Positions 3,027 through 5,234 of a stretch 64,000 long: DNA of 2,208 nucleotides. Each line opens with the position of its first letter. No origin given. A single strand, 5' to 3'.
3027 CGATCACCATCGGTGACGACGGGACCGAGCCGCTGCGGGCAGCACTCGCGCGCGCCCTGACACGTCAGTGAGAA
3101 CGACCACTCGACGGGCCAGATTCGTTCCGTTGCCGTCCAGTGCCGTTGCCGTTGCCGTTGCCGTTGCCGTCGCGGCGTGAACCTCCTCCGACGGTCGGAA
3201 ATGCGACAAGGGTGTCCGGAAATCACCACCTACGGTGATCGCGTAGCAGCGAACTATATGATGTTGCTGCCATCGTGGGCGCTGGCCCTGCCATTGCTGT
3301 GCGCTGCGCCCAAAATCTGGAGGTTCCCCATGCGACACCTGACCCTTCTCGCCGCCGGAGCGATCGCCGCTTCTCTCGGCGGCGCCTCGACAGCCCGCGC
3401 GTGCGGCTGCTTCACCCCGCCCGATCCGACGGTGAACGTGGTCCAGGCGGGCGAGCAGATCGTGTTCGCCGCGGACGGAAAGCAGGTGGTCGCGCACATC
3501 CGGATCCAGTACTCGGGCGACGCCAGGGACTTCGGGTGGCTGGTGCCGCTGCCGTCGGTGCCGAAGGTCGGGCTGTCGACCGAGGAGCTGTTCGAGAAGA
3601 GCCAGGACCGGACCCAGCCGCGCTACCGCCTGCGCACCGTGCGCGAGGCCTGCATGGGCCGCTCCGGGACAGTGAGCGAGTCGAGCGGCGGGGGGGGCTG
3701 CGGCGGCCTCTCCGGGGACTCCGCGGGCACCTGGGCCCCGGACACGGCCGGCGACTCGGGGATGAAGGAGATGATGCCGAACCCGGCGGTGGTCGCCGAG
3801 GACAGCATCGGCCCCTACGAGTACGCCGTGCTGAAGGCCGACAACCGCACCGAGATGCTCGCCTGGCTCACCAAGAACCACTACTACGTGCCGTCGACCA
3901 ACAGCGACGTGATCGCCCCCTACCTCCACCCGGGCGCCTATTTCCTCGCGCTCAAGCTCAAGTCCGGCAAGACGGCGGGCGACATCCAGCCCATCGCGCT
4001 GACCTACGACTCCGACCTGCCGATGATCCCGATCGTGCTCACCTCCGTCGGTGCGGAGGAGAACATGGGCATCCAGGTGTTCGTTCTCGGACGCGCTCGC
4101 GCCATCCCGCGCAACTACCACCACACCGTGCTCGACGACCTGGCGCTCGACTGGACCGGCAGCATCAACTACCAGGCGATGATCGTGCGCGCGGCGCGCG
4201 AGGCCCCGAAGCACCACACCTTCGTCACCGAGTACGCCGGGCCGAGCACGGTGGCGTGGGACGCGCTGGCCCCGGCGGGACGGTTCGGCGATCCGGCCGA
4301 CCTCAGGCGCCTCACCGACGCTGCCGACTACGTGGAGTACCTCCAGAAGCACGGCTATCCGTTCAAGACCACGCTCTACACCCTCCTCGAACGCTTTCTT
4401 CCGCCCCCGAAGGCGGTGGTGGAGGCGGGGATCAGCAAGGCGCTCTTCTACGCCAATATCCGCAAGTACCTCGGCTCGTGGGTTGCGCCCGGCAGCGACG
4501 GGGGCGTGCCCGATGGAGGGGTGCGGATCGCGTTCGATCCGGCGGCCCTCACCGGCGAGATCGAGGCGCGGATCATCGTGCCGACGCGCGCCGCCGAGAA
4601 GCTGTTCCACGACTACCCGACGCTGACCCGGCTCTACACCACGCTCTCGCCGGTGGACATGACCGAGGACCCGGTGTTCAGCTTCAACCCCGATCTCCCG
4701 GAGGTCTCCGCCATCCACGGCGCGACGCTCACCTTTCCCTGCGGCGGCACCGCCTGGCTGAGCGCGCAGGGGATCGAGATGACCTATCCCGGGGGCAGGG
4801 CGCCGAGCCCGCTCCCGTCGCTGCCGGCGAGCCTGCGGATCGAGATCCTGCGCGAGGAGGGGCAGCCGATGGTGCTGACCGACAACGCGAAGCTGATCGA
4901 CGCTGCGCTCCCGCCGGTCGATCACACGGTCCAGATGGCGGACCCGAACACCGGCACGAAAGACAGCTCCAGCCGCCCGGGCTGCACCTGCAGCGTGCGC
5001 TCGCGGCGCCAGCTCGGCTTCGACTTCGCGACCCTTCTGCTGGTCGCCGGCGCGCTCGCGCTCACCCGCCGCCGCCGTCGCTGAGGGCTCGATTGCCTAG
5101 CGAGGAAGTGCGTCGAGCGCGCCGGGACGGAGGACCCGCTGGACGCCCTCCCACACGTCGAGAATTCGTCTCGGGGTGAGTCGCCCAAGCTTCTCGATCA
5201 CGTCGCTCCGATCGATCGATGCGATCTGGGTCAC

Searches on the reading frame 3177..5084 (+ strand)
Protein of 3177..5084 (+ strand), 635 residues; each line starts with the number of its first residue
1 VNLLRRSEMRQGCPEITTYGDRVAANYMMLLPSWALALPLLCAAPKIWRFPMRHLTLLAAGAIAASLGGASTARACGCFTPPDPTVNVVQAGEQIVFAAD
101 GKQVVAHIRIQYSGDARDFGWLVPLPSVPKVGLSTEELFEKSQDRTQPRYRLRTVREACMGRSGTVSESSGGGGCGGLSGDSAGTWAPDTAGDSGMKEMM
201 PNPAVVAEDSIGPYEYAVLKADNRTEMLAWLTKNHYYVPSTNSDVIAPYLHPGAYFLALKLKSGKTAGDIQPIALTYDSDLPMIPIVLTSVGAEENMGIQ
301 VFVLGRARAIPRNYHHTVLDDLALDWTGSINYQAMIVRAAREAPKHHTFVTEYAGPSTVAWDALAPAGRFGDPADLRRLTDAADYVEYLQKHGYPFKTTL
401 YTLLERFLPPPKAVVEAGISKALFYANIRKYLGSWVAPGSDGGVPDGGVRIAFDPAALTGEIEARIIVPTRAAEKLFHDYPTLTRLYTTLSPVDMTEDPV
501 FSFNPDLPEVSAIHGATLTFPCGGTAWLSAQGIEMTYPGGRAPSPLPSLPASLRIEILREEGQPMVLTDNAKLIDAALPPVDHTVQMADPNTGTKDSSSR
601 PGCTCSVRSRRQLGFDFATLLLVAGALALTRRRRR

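Call 10: search_protein_families(library=pfam, proteins=[window:3177-5084:+])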
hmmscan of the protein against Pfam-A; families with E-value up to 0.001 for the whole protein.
window:3177-5084:+ (635 aa): 1 family
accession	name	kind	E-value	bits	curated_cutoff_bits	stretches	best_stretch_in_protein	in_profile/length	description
PF10092.14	DUF2330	-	5.1e-37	128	24.7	1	73-392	2-265/279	Uncharacterized protein conserved in bacteria (DUF2330)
